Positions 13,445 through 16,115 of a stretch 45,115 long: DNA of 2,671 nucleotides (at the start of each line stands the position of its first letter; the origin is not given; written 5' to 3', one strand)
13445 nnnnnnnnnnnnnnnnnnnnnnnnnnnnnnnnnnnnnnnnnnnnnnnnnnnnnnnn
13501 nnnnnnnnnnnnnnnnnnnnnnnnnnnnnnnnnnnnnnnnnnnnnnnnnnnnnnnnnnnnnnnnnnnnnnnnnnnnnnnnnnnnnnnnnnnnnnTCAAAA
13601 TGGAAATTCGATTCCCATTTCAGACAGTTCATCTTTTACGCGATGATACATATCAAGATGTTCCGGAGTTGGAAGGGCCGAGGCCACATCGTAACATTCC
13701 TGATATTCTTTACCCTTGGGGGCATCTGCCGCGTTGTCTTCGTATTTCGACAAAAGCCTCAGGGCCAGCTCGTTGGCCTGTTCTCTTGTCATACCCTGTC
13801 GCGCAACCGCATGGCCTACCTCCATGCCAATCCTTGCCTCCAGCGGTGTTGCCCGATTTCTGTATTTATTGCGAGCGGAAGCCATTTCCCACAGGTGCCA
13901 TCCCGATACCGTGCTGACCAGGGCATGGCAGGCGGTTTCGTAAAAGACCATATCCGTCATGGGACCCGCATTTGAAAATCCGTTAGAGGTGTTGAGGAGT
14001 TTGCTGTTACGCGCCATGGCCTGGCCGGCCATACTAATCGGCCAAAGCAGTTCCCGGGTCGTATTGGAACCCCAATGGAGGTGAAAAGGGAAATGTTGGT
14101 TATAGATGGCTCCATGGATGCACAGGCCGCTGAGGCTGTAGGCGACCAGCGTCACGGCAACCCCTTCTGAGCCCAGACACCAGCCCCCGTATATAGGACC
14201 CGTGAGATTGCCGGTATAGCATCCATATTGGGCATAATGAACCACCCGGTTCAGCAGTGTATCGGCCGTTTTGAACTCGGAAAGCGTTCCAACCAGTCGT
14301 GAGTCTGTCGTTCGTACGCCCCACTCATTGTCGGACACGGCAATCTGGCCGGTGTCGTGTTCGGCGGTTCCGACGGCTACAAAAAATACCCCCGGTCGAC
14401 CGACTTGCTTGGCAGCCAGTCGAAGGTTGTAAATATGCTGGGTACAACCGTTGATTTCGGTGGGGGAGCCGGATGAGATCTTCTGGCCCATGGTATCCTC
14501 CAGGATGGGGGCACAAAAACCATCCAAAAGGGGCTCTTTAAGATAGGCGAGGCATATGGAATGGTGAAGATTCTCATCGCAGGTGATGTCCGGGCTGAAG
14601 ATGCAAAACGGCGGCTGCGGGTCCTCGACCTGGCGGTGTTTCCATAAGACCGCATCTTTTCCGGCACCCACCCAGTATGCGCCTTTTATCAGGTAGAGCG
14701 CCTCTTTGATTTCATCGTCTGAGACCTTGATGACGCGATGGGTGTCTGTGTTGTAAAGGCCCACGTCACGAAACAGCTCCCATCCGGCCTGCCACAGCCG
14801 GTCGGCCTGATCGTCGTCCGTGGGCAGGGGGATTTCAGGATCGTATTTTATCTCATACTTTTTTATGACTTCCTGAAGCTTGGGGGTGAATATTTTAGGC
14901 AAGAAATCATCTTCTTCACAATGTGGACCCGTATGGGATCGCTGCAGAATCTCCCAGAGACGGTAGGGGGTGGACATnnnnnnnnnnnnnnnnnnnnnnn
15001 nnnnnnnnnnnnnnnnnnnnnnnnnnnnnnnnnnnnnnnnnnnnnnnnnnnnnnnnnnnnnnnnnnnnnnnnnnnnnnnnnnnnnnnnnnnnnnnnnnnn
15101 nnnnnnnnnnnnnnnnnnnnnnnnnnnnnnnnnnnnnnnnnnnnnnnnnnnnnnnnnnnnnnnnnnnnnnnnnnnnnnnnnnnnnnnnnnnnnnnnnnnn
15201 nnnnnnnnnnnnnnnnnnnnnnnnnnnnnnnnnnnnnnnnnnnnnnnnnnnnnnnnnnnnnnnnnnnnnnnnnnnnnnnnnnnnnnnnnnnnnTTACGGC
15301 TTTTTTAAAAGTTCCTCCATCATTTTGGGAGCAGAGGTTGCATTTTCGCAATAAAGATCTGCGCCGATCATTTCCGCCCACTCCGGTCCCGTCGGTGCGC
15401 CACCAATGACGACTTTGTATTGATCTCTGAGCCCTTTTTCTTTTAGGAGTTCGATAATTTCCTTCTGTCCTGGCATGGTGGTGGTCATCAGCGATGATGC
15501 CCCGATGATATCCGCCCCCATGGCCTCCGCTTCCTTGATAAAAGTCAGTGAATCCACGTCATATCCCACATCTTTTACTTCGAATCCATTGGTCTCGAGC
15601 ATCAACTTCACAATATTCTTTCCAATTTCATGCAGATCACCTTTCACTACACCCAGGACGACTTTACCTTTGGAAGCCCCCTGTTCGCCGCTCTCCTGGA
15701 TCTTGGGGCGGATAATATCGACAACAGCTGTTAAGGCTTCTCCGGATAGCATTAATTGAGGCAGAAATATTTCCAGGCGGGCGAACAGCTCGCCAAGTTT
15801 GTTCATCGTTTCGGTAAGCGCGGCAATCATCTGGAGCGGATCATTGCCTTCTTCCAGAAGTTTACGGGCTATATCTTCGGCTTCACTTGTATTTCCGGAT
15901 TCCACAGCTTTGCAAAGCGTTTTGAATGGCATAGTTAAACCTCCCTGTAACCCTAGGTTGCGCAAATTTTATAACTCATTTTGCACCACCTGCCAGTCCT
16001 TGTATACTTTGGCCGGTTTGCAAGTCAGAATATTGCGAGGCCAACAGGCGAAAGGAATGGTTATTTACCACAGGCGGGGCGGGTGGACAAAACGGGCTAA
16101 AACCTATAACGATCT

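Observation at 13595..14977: Non-pyrrolysine homologue of monomethylamine methyltransferase MtmB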

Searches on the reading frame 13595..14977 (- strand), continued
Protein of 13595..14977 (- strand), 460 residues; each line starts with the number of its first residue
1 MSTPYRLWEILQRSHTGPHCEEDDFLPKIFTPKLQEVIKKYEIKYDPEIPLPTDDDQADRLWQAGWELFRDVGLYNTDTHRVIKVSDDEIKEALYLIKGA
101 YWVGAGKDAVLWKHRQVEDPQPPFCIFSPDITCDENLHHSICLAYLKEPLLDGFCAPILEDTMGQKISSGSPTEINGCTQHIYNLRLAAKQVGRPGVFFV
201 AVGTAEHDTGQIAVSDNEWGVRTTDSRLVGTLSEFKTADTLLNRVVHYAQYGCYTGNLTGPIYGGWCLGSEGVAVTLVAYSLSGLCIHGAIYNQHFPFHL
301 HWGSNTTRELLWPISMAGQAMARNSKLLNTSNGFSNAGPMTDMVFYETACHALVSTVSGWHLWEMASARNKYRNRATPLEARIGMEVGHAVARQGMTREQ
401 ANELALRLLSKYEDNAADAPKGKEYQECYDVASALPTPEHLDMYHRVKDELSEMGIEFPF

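Call 79: find_encoding_contigs(protein=P0114, flank=10000, max_places=4)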
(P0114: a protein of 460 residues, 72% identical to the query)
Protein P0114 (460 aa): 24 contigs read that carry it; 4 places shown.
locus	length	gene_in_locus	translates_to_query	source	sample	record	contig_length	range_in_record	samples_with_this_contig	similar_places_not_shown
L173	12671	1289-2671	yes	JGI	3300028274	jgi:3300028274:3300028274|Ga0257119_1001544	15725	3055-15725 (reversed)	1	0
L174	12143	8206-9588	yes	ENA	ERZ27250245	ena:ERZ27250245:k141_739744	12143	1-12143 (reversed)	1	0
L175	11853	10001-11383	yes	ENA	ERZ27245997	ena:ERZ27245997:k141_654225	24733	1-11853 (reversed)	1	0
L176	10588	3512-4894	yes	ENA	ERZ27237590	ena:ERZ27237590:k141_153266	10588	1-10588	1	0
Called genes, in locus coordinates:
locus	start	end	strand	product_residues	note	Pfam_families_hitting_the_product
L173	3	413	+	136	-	?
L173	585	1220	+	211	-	PF02607:B12-binding_2, PF02310:B12-binding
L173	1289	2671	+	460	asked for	PF05369:MtmB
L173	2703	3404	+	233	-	-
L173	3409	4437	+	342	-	PF01208:URO-D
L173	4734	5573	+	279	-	PF00528:BPD_transp_1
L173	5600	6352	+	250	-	PF00005:ABC_tran, PF09818:ABC_ATPase (faint), PF13304:AAA_21 (faint), PF13401:AAA_22 (faint), PF02463:SMC_N (weak)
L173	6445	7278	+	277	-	PF00497:SBP_bac_3, PF10613:Lig_chan-Glu_bd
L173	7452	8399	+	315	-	PF00528:BPD_transp_1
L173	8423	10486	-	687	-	PF04879:Molybdop_Fe4S4, PF00384:Molybdopterin, PF01568:Molydop_binding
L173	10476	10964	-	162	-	PF12797:Fer4_2 (faint), PF13237:Fer4_10 (faint), PF13247:Fer4_11, PF12838:Fer4_7 (weak), PF13187:Fer4_9 (weak), PF25160:LdpA_Fe-S-bd (weak), PF00037:Fer4 (weak), PF12837:Fer4_6 (weak)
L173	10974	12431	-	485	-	PF06253:MTTB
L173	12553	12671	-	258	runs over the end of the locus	PF11306:DUF3108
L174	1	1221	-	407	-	?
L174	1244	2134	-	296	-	PF07837:FTCD_N, PF02971:FTCD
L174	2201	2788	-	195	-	PF04961:FTCD_C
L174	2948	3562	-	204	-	PF01810:LysE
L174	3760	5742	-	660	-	PF00111:Fer2 (weak), PF17650:RACo_linker, PF17651:Raco_middle, PF14574:RACo_C_ter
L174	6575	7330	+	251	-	PF00392:GntR, PF07702:UTRA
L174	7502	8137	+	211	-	PF02607:B12-binding_2, PF02310:B12-binding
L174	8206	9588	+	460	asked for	PF05369:MtmB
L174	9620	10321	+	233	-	-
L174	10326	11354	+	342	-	PF01208:URO-D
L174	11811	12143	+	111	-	?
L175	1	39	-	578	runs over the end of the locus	PF17391:Urocanase_N, PF01175:Urocanase, PF17392:Urocanase_C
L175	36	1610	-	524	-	PF00221:Lyase_aromatic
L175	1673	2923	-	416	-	PF07969:Amidohydro_3 (weak), PF01979:Amidohydro_1, PF07969:Amidohydro_3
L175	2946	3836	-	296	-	PF07837:FTCD_N, PF02971:FTCD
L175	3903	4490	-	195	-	PF04961:FTCD_C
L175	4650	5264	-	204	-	PF01810:LysE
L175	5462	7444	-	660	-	PF00111:Fer2 (weak), PF17650:RACo_linker, PF17651:Raco_middle, PF14574:RACo_C_ter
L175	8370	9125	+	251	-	PF00392:GntR, PF07702:UTRA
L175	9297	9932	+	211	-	PF02607:B12-binding_2, PF02310:B12-binding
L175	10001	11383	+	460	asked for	PF05369:MtmB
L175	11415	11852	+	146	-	?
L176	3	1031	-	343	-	?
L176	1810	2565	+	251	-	PF00392:GntR, PF07702:UTRA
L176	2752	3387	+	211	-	PF02607:B12-binding_2, PF02310:B12-binding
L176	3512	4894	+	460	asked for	PF05369:MtmB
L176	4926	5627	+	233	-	-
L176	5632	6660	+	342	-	PF01208:URO-D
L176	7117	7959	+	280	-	PF00528:BPD_transp_1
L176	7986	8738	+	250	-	PF02463:SMC_N, PF00005:ABC_tran, PF13304:AAA_21 (faint), PF13401:AAA_22 (faint)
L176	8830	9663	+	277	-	PF00497:SBP_bac_3, PF10613:Lig_chan-Glu_bd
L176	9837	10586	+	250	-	?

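Call 80: find_encoding_contigs(protein=P0088, flank=10000, max_places=2)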
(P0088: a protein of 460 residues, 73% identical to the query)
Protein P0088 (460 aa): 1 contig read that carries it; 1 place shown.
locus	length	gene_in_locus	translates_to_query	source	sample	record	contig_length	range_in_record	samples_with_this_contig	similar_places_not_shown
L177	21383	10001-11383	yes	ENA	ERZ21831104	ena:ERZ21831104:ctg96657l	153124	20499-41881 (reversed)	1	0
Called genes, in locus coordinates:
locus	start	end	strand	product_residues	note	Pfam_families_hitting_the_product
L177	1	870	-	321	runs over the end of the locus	PF16868:NMT1_3, PF09084:NMT1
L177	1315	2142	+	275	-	PF09339:HTH_IclR (weak), PF01614:IclR_C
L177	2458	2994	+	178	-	PF03264:Cytochrom_NNT, PF09699:Paired_CXXCH_1 (faint), PF14522:Cytochrome_C7 (faint), PF14537:Cytochrom_c3_2 (faint), PF22113:Mtrc-MtrF_II-IV_dom (weak)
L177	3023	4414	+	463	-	PF14522:Cytochrome_C7 (faint), PF14537:Cytochrom_c3_2 (faint), PF09699:Paired_CXXCH_1 (faint), PF13435:Cytochrome_C554 (faint), PF13447:Multi-haem_cyto, PF22113:Mtrc-MtrF_II-IV_dom (weak)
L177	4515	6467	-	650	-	PF00111:Fer2, PF17650:RACo_linker, PF17651:Raco_middle, PF14574:RACo_C_ter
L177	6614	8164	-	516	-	PF00221:Lyase_aromatic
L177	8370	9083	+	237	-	PF00392:GntR, PF08220:HTH_DeoR (weak), PF07702:UTRA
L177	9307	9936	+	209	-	PF02607:B12-binding_2, PF02310:B12-binding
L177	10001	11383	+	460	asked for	PF05369:MtmB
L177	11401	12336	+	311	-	PF01208:URO-D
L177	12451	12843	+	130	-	-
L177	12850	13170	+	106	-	-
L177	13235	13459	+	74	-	-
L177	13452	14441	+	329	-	PF02492:cobW, PF07683:CobW_C (weak)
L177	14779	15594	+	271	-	PF00528:BPD_transp_1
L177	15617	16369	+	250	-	PF00005:ABC_tran, PF09818:ABC_ATPase (faint), PF13304:AAA_21 (faint), PF13401:AAA_22 (faint), PF02463:SMC_N (weak)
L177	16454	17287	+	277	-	PF00497:SBP_bac_3, PF10613:Lig_chan-Glu_bd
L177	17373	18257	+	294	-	PF00528:BPD_transp_1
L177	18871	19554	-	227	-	PF01168:Ala_racemase_N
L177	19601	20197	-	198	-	PF02545:Maf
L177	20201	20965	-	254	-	PF01026:TatD_DNase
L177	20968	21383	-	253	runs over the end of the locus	-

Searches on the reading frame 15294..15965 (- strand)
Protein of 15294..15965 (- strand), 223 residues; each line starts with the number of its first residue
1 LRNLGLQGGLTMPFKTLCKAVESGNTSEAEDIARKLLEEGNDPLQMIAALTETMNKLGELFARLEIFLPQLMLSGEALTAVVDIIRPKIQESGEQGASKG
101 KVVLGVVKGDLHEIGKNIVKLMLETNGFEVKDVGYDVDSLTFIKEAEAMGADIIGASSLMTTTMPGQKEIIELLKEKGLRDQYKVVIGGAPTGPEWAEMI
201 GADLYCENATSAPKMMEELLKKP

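Call 3: search_protein_families(library=pfam, proteins=[window:15294-15965:-], max_evalue=0.01)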
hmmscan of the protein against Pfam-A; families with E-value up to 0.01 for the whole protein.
window:15294-15965:- (223 aa): 3 families
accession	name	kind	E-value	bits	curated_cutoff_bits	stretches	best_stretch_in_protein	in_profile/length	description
PF02310.24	B12-binding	-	3.5e-27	95.1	32.1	1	100-206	1-113/121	B12 binding domain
PF02607.22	B12-binding_2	-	6.6e-15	55.5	23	1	15-85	3-73/74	B12 binding domain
PF07451.17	SpoVAD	-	0.004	16.4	22.1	1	79-157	203-279/329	Stage V sporulation protein AD (SpoVAD)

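Call 4: search_protein_families(library=ncbifam, proteins=[window:15294-15965:-], max_evalue=0.01)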
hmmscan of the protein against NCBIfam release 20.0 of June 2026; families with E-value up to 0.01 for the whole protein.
window:15294-15965:- (223 aa): 18 families
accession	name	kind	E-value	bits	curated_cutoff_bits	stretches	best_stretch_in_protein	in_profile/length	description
TIGR02370.1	pyl_corrinoid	subfamily_domain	2.2e-59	200.2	215.3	1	17-212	2-197/197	methyltransferase cognate corrinoid protein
NF041607.1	dimeth_corrin_MtbC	equivalog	9.4e-57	191.8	350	1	42-220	25-203/203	dimethylamine corrinoid protein MtbC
NF047995.1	corrinoid_MtgC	exception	1.5e-56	191.3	310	1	14-221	5-214/215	glycine betaine-specific corrinoid protein MtgC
NF047996.1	corrin_MtgC_2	exception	8.8e-47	159.3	370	1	20-221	11-211/212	glycine betaine-specific corrinoid protein MtgC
NF040669.1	MtaC2_Meth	equivalog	7e-37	127.2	450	1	13-221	42-247/267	methanol--corrinoid protein MtaC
NF040655.1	MtaC_Meth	equivalog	2e-35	122.1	420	1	15-222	37-240/253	methanol--corrinoid protein MtaC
TIGR02082.1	metH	equivalog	3.5e-35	121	1010.85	1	17-209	650-847/1182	methionine synthase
NF007024.0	PRK09490.1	equivalog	1.7e-29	102.3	1497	1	37-194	685-844/1234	methionine synthase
NF002612.0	PRK02261.1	equivalog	1.2e-12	47.6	110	1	99-189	3-92/148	methylaspartate mutase subunit S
TIGR01501.1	MthylAspMutase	equivalog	2e-08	34.1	135.8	1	101-189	3-90/134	methylaspartate mutase subunit S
NF052385.1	Lys_5_6_beta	equivalog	1.1e-05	25.3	280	1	126-213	137-227/241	lysine 5,6-aminomutase subunit beta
NF052513.1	TransRegCarH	equivalog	3.4e-05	23.3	400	1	20-212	90-270/274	HTH-type transcriptional repressor CarH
NF040743.1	ornith_mutase_E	equivalog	4.6e-05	21.6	800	1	99-219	595-722/730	D-ornithine 4,5-aminomutase subunit OraE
TIGR00640.1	acid_CoA_mut_C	subfamily_domain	0.00018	21.5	57.45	1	101-190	4-92/132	methylmalonyl-CoA mutase C-terminal domain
NF006944.0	PRK09426.1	equivalog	0.00076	17.5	876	1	33-190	520-679/721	methylmalonyl-CoA mutase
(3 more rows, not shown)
